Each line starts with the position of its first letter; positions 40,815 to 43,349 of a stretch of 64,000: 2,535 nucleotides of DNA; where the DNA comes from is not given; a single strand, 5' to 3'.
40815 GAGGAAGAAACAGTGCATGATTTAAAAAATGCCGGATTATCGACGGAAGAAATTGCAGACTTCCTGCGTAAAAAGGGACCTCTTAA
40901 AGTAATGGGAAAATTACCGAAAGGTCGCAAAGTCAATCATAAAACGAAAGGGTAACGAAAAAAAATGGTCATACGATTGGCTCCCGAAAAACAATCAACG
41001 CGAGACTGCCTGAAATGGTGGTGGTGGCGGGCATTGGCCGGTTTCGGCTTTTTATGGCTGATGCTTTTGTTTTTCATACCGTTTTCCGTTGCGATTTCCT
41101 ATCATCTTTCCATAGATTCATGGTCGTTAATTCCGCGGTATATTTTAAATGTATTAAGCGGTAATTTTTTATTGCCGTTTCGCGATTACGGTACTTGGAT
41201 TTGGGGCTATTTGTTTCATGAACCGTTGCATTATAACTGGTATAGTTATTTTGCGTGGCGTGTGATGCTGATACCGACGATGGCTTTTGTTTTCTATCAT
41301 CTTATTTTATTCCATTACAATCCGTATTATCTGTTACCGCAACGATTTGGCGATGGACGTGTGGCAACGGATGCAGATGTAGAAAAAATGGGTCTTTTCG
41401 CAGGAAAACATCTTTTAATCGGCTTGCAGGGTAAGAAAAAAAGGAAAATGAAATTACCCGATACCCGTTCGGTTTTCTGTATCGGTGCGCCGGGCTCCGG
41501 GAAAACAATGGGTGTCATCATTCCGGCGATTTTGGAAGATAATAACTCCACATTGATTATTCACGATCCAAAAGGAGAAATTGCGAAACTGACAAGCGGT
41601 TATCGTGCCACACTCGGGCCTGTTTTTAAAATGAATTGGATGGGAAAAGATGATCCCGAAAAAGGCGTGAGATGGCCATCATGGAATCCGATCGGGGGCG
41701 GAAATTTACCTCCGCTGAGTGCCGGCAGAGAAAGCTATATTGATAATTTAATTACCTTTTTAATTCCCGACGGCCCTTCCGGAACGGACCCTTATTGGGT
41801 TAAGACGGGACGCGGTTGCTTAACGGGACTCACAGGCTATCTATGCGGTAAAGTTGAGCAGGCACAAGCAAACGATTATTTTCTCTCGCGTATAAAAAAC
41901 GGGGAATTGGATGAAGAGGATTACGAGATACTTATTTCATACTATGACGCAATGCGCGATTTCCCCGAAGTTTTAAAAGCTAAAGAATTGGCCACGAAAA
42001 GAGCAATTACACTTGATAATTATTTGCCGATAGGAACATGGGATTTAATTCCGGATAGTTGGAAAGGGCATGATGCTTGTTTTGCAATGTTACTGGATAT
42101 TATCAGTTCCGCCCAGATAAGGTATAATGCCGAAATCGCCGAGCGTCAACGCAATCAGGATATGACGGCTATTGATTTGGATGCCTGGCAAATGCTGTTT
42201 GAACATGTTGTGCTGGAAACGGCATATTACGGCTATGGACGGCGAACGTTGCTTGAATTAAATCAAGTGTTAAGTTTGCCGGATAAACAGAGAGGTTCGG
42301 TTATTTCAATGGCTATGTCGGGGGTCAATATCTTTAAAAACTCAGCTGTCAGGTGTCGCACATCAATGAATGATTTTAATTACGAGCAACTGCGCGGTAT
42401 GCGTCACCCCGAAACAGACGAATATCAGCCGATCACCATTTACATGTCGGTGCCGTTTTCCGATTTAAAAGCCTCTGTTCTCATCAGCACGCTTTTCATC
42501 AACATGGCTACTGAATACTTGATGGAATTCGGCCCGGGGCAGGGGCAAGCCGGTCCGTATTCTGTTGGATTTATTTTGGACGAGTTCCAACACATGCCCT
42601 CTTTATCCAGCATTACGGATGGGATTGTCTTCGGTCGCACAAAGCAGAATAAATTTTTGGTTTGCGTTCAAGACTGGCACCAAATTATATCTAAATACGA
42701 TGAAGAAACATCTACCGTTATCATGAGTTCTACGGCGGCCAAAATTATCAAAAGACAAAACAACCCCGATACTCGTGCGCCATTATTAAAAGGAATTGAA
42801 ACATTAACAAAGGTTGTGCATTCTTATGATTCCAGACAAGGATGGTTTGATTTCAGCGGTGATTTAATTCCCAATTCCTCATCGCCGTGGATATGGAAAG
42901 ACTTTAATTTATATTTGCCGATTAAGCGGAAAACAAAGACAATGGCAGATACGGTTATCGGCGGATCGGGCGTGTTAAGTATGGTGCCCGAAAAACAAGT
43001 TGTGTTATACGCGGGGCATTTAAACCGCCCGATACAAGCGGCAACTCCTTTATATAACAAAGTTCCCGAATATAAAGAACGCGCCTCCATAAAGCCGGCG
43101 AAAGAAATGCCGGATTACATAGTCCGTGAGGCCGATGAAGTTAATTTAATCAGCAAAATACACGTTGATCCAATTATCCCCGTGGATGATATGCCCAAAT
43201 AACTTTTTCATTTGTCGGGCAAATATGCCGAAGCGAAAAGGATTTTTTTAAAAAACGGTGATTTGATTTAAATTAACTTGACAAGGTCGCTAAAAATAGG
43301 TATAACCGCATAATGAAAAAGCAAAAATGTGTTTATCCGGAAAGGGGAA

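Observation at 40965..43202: Orphan type IV coupling protein (VirD4/TraG family) with no other T4SS genes in the 64-kb window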

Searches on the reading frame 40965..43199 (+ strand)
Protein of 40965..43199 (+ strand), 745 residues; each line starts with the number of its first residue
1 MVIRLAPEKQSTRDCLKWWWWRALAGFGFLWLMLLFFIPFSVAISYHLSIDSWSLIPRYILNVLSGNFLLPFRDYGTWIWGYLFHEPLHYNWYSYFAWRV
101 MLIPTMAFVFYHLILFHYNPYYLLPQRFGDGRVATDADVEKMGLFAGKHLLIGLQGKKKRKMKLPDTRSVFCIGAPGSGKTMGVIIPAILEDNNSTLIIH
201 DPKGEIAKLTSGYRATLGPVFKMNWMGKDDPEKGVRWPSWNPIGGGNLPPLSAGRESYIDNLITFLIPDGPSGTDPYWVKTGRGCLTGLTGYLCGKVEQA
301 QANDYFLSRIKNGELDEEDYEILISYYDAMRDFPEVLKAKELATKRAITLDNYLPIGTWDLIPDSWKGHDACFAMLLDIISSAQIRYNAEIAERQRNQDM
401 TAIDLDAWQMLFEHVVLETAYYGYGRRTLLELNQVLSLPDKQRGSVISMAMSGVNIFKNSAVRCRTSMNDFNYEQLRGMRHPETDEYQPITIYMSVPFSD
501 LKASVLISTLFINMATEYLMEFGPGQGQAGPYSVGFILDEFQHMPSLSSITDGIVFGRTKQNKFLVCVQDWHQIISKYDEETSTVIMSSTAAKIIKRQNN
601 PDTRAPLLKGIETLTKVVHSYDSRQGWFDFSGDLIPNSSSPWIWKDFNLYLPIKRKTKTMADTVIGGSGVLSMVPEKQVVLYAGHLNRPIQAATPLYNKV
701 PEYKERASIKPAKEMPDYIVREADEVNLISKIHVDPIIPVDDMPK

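Call 3: search_protein_families(library=pfam, proteins=[window:40965-43199:+], max_evalue=0.01)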
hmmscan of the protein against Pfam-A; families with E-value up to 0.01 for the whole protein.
window:40965-43199:+ (745 aa): 3 families
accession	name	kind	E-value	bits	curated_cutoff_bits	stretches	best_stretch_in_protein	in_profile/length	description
PF02534.20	T4SS-DNA_transf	-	2.8e-36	125.8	20.1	2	428-609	208-380/468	Type IV secretory system Conjugative DNA transfer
PF10412.15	TrwB_AAD_bind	-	4.2e-09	36.2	20.5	1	493-605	209-317/387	Type IV secretion-system coupling protein DNA-binding domain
PF12696.13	TraG-D_C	-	2.1e-08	34.6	22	1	534-604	2-72/126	TraM recognition site of TraD and TraG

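Call 4: search_protein_families(library=ncbifam, proteins=[window:40965-43199:+], max_evalue=0.01)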
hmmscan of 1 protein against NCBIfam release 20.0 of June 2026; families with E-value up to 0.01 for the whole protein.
window:40965-43199:+ (745 aa): 7 families
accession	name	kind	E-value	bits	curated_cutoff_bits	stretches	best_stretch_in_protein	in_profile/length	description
NF045973.1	conju_CD1115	equivalog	2.2e-29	102.6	250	2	439-620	207-383/442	VirD4-like conjugal transfer protein, CD1115 family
NF010472.0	PRK13897.1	equivalog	4.1e-25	88.4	728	2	433-604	318-478/657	type IV secretion system component VirD4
NF010450.0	PRK13876.1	subfamily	1.9e-17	62.7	674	2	127-224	106-200/667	IncP-type conjugal transfer protein TraG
NF010424.0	PRK13850.1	equivalog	1.1e-13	50.2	681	2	451-615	319-472/670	type IV secretion system ATPase VirD4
NF010453.0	PRK13880.1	subfamily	2.7e-12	45.7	586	2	170-292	172-287/630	conjugal transfer coupling protein TraG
NF041326.1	Bacteroid_MobC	subfamily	0.0011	17.4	900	0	535-604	459-526/655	conjugal transfer protein MobC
NF045971.1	conju_CD1110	equivalog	0.0024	16.2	325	1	167-214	415-464/752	VirB4-like conjugal transfer ATPase, CD1110 family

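Call 8: find_homologous_proteins(query=window:40965-43199:+, max_evalue=0.00001)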
Query window:40965-43199:+ (745 aa): 226 proteins with E <= 0.00001 among 7879 candidates; the best 120 are listed.
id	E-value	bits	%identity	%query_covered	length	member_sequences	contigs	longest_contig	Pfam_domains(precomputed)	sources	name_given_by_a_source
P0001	0.0e+0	1704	97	100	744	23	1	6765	PF10412.16,PF02534.21,PF12696.14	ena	-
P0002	0.0e+0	1517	85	100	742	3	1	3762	PF10412.16,PF02534.21,PF12696.14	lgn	-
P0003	0.0e+0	1404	79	99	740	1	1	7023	PF10412.16,PF02534.21,PF12696.14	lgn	-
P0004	0.0e+0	1370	77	99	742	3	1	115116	PF10412.16,PF02534.21,PF12696.14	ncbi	-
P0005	0.0e+0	1360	76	99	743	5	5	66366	PF10412.16,PF02534.21,PF12696.14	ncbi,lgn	-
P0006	0.0e+0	1272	72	99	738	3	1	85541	PF10412.16,PF02534.21,PF12696.14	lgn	-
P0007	0.0e+0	1267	71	99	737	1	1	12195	PF10412.16,PF02534.21,PF12696.14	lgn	-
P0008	0.0e+0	1266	72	99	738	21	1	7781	PF10412.16,PF02534.21,PF12696.14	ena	-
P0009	0.0e+0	1255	72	99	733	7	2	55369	PF10412.16,PF02534.21,PF12696.14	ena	-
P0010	0.0e+0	1235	71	99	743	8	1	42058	PF10412.16,PF02534.21,PF12696.14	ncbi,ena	-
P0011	0.0e+0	1222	70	99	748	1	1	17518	PF10412.16,PF02534.21,PF12696.14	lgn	-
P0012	0.0e+0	1211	70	99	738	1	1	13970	PF10412.16,PF02534.21,PF12696.14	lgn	-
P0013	0.0e+0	1187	68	98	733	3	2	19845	PF10412.16,PF02534.21,PF12696.14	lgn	-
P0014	0.0e+0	1159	66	99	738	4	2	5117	PF10412.16,PF02534.21,PF12696.14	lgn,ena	-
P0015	0.0e+0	1156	67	98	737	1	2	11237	PF10412.16,PF02534.21,PF12696.14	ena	-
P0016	0.0e+0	1151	66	98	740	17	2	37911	PF10412.16,PF02534.21,PF12696.14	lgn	-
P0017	0.0e+0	1150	67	98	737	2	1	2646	PF10412.16,PF02534.21,PF12696.14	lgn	-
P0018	0.0e+0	1142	65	98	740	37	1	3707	PF10412.16,PF02534.21,PF12696.14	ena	-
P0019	0.0e+0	1128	64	99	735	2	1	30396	PF10412.16,PF02534.21,PF12696.14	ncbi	-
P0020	0.0e+0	1127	65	99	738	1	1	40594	PF10412.16,PF02534.21,PF12696.14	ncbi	-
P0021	0.0e+0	1087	75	83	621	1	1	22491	PF10412.16,PF02534.21,PF12696.14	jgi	-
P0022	0.0e+0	1082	64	98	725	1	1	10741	PF10412.16,PF02534.21,PF12696.14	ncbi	-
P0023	0.0e+0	1060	62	98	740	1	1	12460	PF10412.16,PF02534.21,PF12696.14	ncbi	-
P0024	0.0e+0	1049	63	97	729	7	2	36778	PF10412.16,PF02534.21,PF12696.14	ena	-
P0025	0.0e+0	1043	62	97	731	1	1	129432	PF10412.16,PF02534.21,PF12696.14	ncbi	-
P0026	0.0e+0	1037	62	98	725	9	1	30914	PF10412.16,PF02534.21,PF12696.14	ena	-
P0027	0.0e+0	1035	62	97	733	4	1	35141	PF10412.16,PF02534.21,PF12696.14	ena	-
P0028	0.0e+0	1035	61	99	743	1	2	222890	PF10412.16,PF02534.21,PF12696.14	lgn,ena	-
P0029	0.0e+0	1030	61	97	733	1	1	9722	PF10412.16,PF02534.21,PF12696.14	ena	-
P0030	0.0e+0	1024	60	99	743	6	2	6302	PF10412.16,PF02534.21,PF12696.14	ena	-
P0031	0.0e+0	1023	61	97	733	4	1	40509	PF10412.16,PF02534.21,PF12696.14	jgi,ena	-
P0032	0.0e+0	1023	60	98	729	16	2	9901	PF10412.16,PF02534.21,PF12696.14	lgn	-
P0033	0.0e+0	1021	62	99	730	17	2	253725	PF10412.16,PF02534.21,PF12696.14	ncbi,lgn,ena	-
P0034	0.0e+0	1020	61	98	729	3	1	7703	PF10412.16,PF02534.21,PF12696.14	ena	-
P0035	0.0e+0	1018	61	98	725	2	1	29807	PF10412.16,PF02534.21,PF12696.14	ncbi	-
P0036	0.0e+0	1017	61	98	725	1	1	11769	PF10412.16,PF02534.21,PF12696.14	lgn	-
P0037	6.4e-297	1005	59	98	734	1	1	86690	PF10412.16,PF02534.21,PF12696.14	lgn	-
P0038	1.1e-296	1004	60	99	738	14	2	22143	PF10412.16,PF02534.21,PF12696.14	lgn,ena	-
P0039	6.9e-296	1002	59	99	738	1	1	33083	PF10412.16,PF02534.21,PF12696.14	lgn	-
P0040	1.0e-295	1001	60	99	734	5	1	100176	PF10412.16,PF02534.21,PF12696.14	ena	-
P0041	1.7e-295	1001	61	97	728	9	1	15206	PF10412.16,PF02534.21,PF12696.14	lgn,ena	-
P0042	6.4e-295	999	60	99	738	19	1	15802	PF10412.16,PF02534.21,PF12696.14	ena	-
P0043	1.4e-292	991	61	97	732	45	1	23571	PF10412.16,PF02534.21,PF12696.14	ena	-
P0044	2.2e-292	990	59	99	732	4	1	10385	PF10412.16,PF02534.21,PF12696.14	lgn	-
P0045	4.8e-292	989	58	99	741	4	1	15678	PF10412.16,PF02534.21,PF12696.14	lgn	-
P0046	1.4e-291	988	59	97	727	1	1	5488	PF10412.16,PF02534.21,PF12696.14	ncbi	-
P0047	2.0e-291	987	60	99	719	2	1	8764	PF10412.16,PF02534.21,PF12696.14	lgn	-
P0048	1.9e-287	974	58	99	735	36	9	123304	PF10412.16,PF02534.21,PF12696.14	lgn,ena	-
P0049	5.3e-287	972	58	99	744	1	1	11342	PF10412.16,PF02534.21,PF12696.14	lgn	-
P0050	3.0e-283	960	59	98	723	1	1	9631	PF10412.16,PF02534.21,PF12696.14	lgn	-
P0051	3.7e-281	953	59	98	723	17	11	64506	PF10412.16,PF02534.21,PF12696.14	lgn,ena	-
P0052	1.8e-278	944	58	98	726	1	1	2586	PF10412.16,PF02534.21,PF12696.14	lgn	-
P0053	2.3e-276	937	58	99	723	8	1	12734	PF10412.16,PF02534.21,PF12696.14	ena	-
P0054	1.2e-272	925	56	99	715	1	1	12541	PF10412.16,PF02534.21,PF12696.14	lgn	-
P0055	1.0e-271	922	57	97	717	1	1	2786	PF10412.16,PF02534.21,PF12696.14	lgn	-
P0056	1.4e-271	922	57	97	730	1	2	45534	PF10412.16,PF02534.21,PF12696.14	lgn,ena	-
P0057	1.2e-264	899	56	98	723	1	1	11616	PF10412.16,PF02534.21,PF12696.14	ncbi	-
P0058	8.2e-254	863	56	96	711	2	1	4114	PF10412.16,PF02534.21,PF12696.14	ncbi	-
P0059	2.5e-229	782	70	63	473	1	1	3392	PF02534.21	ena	-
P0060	1.5e-223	763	64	68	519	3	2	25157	PF02534.21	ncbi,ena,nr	ncbi:MAG: type IV secretory system conjugative DNA transfer family protein [Alphaproteobacteria bact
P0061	1.4e-215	736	48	98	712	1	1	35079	PF10412.16,PF02534.21,PF12696.14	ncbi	-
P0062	2.0e-214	732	48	98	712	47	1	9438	PF10412.16,PF02534.21,PF12696.14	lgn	-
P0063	8.5e-214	730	49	95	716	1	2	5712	PF10412.16,PF02534.21,PF12696.14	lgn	-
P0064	3.7e-213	728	47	98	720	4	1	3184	PF10412.16,PF02534.21,PF12696.14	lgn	-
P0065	2.3e-207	709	48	93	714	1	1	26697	PF10412.16,PF02534.21,PF12696.14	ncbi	-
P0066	3.2e-207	709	48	96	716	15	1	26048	PF10412.16,PF02534.21,PF12696.14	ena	-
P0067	1.1e-206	707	47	96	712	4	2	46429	PF10412.16,PF02534.21,PF12696.14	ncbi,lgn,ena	-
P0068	1.2e-206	707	49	89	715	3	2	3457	PF10412.16,PF02534.21,PF12696.14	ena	-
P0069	2.7e-206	706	46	96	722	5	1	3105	PF10412.16,PF02534.21,PF12696.14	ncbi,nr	ncbi:MAG: type IV secretory system conjugative DNA transfer family protein [Alphaproteobacteria bact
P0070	1.7e-204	700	46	99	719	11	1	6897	PF10412.16,PF02534.21,PF12696.14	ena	-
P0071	4.7e-204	698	47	94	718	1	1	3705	PF10412.16,PF02534.21,PF12696.14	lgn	-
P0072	5.6e-204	698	47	97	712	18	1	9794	PF10412.16,PF02534.21,PF12696.14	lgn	-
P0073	4.5e-202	692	61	69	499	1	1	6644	PF10412.16,PF02534.21,PF12696.14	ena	-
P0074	7.2e-202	691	46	97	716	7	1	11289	PF10412.16,PF02534.21,PF12696.14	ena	-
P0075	2.0e-200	686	46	96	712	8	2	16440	PF10412.16,PF02534.21,PF12696.14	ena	-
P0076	2.2e-200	686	46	95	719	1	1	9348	PF10412.16,PF02534.21,PF12696.14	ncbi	-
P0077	1.0e-199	684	46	98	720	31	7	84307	PF10412.16,PF02534.21,PF12696.14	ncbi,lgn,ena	-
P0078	7.1e-198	678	46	96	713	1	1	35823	PF10412.16,PF02534.21,PF12696.14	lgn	-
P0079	1.4e-197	677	45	98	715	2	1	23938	PF10412.16,PF02534.21,PF12696.14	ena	-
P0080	1.5e-196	673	46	93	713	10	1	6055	PF10412.16,PF02534.21,PF12696.14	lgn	-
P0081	3.1e-195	669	45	98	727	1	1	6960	PF10412.16,PF02534.21,PF12696.14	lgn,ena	-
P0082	4.7e-195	668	45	98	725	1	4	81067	PF10412.16,PF02534.21,PF12696.14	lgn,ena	-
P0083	1.9e-194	666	43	97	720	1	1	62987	PF10412.16,PF02534.21,PF12696.14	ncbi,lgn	-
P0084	1.5e-193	663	44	96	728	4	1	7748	PF10412.16,PF02534.21,PF12696.14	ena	-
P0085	1.6e-192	660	44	99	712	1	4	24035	PF10412.16,PF02534.21,PF12696.14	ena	-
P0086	2.4e-192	659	44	99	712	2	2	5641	PF10412.16,PF02534.21,PF12696.14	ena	-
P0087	9.2e-191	654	71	55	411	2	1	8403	PF10412.16,PF02534.21,PF12696.14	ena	-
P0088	4.3e-176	606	45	88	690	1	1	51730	PF10412.16,PF02534.21,PF12696.14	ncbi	-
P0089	1.8e-174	600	59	61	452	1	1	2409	PF10412.16,PF02534.21,PF12696.14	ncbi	ncbi:MAG: type IV secretory system conjugative DNA transfer family protein, partial [Alphaproteobact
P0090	3.4e-163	563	50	73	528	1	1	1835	PF10412.16,PF02534.21,PF12696.14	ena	-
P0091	7.1e-158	545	58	55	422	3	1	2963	PF02534.21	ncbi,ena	-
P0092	3.6e-153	530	40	94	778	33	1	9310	PF10412.16,PF02534.21,PF12696.14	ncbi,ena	-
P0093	6.6e-153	529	40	88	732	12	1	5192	PF10412.16,PF02534.21,PF12696.14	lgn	-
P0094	4.8e-150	520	39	95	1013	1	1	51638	PF10412.16,PF02534.21,PF12696.14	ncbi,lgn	ncbi:MAG: type IV secretory system conjugative DNA transfer family protein [Alphaproteobacteria bact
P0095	2.7e-146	507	38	97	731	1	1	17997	PF10412.16,PF02534.21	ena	-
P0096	5.3e-146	506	38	94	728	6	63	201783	PF02534.21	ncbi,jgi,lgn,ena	ncbi:MAG: type IV secretory system conjugative DNA transfer family protein [Alphaproteobacteria bact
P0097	2.4e-144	501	38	94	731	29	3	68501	PF10412.16,PF02534.21,PF12696.14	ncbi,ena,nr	ncbi:MAG: type IV secretory system conjugative DNA transfer family protein [Alphaproteobacteria bact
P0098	3.3e-144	500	37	98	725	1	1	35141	PF10412.16,PF02534.21,PF12696.14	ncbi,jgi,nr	ncbi:MAG: type IV secretory system conjugative DNA transfer family protein [Lactobacillales bacteriu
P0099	5.7e-143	496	40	88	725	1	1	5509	PF10412.16,PF02534.21,PF12696.14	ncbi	-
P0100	2.3e-142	494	37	91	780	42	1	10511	PF10412.16,PF02534.21,PF12696.14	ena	-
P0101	6.9e-142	493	42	83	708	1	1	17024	PF10412.16,PF02534.21,PF12696.14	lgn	-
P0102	1.8e-141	491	38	94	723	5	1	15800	PF10412.16,PF02534.21,PF12696.14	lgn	-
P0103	8.4e-141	489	37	95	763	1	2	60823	PF10412.16,PF02534.21,PF12696.14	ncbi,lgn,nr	ncbi:MAG: type IV secretory system conjugative DNA transfer family protein [Alphaproteobacteria bact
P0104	1.0e-140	489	36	98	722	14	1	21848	PF10412.16,PF02534.21,PF12696.14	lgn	-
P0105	4.4e-139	483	38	90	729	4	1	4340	PF10412.16,PF02534.21,PF12696.14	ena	-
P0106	7.9e-139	483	35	98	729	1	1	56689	PF10412.16,PF02534.21,PF12696.14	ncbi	-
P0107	1.2e-138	482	36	94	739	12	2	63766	PF10412.16,PF02534.21,PF12696.14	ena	-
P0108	1.3e-138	482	36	94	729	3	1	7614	PF10412.16,PF02534.21,PF12696.14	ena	-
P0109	4.1e-138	480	35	98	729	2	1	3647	PF10412.16,PF02534.21,PF12696.14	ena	-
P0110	5.9e-138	480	36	94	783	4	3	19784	PF10412.16,PF02534.21,PF12696.14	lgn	-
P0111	6.7e-138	479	37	97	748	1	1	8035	PF10412.16,PF02534.21,PF12696.14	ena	-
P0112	9.1e-138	479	37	92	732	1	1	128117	PF10412.16,PF02534.21,PF12696.14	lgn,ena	-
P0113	1.0e-137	479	39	85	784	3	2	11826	PF10412.16,PF02534.21,PF12696.14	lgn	-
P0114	1.6e-137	478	36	94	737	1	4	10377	PF10412.16,PF02534.21,PF12696.14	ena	-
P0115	3.2e-137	477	38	89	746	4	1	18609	PF10412.16,PF02534.21,PF12696.14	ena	-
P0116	3.7e-137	477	36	97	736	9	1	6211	PF10412.16,PF02534.21,PF12696.14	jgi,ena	-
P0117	6.5e-137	476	35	97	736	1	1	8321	PF10412.16,PF02534.21,PF12696.14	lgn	-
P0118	2.1e-136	475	38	93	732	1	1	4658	PF10412.16,PF02534.21,PF12696.14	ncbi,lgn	-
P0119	2.6e-136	474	37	88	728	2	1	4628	PF10412.16,PF02534.21,PF12696.14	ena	-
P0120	6.5e-136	473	35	97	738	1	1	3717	PF10412.16,PF02534.21,PF12696.14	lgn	-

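Call 9: find_encoding_contigs(protein=window:40965-43199:+, flank=10000, max_places=4)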
Protein window:40965-43199:+ (745 aa): 1 contig read that carries it; 1 place shown.
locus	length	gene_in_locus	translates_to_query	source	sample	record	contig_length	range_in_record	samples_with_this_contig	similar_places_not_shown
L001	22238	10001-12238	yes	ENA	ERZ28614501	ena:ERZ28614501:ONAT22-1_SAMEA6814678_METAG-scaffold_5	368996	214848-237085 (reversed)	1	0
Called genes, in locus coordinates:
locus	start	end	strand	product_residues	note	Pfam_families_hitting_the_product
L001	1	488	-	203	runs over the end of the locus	PF05258:DciA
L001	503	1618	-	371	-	PF01702:TGT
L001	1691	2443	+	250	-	PF10502:Peptidase_S26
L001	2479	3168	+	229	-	PF14622:Ribonucleas_3_3, PF00636:Ribonuclease_3, PF14709:DND1_DSRM (weak), PF00035:dsrm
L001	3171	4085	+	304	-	PF03193:RsgA_GTPase (faint), PF00350:Dynamin_N (faint), PF01926:MMR_HSR1, PF02421:FeoB_N, PF10662:PduV-EutP, PF00009:GTP_EFTU, PF07650:KH_2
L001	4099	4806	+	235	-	PF11967:RecO_N (faint), PF02565:RecO_C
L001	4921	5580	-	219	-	-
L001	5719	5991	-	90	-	PF00216:Bac_DNA_binding, PF18291:HU-HIG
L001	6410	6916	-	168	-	PF12796:Ank_2, PF13606:Ank_3 (faint), PF13637:Ank_4, PF13857:Ank_5 (weak), PF00023:Ank (weak)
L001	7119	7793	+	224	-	PF01726:LexA_DNA_bind, PF12802:MarR_2 (weak), PF00717:Peptidase_S24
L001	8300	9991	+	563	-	PF13599:Pentapeptide_4 (weak), PF00805:Pentapeptide (weak), PF13576:Pentapeptide_3 (faint), PF00805:Pentapeptide (weak)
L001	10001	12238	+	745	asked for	PF02534:T4SS-DNA_transf, PF10412:TrwB_AAD_bind (weak), PF12696:TraG-D_C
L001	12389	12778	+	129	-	PF03610:EIIA-man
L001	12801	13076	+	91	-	PF00381:PTS-HPr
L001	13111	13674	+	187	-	-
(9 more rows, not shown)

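Call 10: find_encoding_contigs(protein=P0004, flank=10000, max_places=3)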
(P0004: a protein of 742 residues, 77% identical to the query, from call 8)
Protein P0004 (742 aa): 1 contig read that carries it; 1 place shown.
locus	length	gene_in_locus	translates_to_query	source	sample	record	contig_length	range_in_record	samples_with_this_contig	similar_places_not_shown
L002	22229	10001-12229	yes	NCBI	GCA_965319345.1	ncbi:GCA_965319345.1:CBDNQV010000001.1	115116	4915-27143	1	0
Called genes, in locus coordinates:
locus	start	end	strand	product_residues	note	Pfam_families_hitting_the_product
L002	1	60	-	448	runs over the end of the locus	PF05697:Trigger_N, PF00254:FKBP_C, PF05698:Trigger_C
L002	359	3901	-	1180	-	PF01855:POR_N, PF17147:PFOR_II, PF01558:POR, PF10371:EKR, PF00037:Fer4, PF12837:Fer4_6, PF12838:Fer4_7, PF13183:Fer4_8, +6 more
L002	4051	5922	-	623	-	PF02518:HATPase_c, PF13589:HATPase_c_3, PF01119:DNA_mis_repair, PF08676:MutL_C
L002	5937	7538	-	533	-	PF00342:PGI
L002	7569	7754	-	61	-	-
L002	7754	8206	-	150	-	PF01252:Peptidase_A8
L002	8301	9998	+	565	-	PF00805:Pentapeptide (weak), PF13576:Pentapeptide_3 (faint), PF13599:Pentapeptide_4 (weak)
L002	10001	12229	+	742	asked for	PF02534:T4SS-DNA_transf, PF10412:TrwB_AAD_bind, PF12696:TraG-D_C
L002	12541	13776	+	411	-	PF13406:SLT_2, PF01471:PG_binding_1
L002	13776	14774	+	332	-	PF03330:DPBB_1, PF05036:SPOR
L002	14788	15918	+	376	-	PF00768:Peptidase_S11, PF13354:Beta-lactamase2, PF07943:PBP5_C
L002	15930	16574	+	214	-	PF13521:AAA_28 (weak), PF02223:Thymidylate_kin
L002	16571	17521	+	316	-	PF13177:DNA_pol3_delta2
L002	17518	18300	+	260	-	PF01026:TatD_DNase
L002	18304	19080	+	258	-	PF23023:Anti-Pycsar_Apyc1, PF00753:Lactamase_B, PF12706:Lactamase_B_2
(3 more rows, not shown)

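Call 11: find_encoding_contigs(protein=P0033, flank=10000, max_places=2)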
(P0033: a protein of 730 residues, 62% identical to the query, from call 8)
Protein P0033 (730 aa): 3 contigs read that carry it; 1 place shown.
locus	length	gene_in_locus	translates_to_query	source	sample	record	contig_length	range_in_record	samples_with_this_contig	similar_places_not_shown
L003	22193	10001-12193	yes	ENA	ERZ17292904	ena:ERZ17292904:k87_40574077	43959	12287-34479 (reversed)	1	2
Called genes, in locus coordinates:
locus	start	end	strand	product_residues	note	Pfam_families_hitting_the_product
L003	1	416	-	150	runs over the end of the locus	PF09424:YqeY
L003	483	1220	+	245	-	PF01478:Peptidase_A24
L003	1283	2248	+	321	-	PF13413:HTH_25, PF13464:RodZ_C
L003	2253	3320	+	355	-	PF03462:PCRF, PF00472:RF-1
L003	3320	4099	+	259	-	PF07669:Eco57I (weak), PF13489:Methyltransf_23 (faint), PF05175:MTS, PF13847:Methyltransf_31, PF08242:Methyltransf_12 (weak), PF13649:Methyltransf_25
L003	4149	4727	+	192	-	PF13302:Acetyltransf_3, PF00583:Acetyltransf_1 (weak)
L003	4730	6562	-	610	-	PF02518:HATPase_c (weak), PF13589:HATPase_c_3, PF01119:DNA_mis_repair, PF08676:MutL_C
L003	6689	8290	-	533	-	PF00342:PGI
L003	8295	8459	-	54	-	-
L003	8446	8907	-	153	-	PF01252:Peptidase_A8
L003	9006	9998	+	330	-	PF00805:Pentapeptide (weak), PF13576:Pentapeptide_3 (weak), PF13599:Pentapeptide_4 (weak), PF00805:Pentapeptide (weak)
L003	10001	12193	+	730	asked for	PF02534:T4SS-DNA_transf, PF10412:TrwB_AAD_bind, PF12696:TraG-D_C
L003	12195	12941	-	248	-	-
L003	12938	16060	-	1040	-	PF00580:UvrD-helicase, PF01443:Viral_helicase1 (faint), PF13245:AAA_19 (weak), PF12705:PDDEXK_1 (faint), PF13361:UvrD_C, PF13538:UvrD_C_2 (weak)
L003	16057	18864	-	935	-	PF12705:PDDEXK_1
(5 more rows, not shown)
